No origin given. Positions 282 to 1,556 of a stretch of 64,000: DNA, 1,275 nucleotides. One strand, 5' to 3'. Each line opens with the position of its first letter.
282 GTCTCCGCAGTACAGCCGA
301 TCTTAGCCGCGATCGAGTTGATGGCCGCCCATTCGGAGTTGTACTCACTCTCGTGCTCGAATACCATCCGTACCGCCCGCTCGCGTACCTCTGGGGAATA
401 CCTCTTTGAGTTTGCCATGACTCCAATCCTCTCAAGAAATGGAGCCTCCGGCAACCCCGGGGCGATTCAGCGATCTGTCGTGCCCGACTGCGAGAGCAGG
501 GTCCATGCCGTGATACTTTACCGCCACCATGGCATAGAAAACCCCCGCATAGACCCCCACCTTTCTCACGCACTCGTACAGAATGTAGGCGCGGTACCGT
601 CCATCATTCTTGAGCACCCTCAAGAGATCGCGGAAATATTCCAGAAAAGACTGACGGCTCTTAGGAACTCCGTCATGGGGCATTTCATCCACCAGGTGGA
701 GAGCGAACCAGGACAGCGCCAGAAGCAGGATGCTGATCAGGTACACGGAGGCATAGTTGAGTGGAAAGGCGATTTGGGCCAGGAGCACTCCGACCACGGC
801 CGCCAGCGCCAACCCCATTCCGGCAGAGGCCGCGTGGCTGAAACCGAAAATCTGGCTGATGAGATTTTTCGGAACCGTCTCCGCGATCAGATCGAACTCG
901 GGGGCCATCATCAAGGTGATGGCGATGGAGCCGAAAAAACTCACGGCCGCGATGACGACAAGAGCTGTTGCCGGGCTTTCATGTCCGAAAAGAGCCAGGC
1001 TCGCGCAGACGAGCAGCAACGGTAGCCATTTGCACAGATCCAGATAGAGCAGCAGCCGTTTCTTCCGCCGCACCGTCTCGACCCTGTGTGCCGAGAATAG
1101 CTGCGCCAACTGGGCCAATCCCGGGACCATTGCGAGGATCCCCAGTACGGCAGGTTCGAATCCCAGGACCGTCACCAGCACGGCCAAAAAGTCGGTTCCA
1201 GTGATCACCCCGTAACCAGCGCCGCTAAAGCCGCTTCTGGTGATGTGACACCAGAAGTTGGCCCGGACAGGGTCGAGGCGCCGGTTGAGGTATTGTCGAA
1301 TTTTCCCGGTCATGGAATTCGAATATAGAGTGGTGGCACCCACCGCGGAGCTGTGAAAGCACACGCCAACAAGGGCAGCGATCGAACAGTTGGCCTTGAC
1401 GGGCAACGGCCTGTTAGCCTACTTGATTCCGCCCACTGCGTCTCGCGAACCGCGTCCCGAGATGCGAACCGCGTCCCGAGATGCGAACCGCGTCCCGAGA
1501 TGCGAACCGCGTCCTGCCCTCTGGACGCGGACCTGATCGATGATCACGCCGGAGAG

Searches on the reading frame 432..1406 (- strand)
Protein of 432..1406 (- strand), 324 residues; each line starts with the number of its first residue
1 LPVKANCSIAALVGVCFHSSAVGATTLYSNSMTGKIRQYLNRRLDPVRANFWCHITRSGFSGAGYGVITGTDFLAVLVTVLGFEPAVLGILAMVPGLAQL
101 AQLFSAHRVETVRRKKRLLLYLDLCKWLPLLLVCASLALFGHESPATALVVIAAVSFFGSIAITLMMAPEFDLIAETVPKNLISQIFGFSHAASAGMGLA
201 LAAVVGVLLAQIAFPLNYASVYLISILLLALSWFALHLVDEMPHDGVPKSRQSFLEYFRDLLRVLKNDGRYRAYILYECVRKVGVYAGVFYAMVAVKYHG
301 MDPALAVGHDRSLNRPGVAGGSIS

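Call 3: search_protein_families(library=pfam, proteins=[window:432-1406:-], max_evalue=0.01)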
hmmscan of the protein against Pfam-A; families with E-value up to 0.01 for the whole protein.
window:432-1406:- (324 aa): 0 families
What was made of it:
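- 483..1313 (-): Remnant of an MFS transporter gene. Residues 1-277 of a 419-aa MFS_1 protein are kept; the 3' part is replaced. The window ORF has no Pfam hit (call 3).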

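Call 9: search_protein_families(library=ncbifam, proteins=[window:432-1406:-], max_evalue=0.01)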
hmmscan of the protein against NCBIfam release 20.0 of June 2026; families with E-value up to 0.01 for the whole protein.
window:432-1406:- (324 aa): 0 families
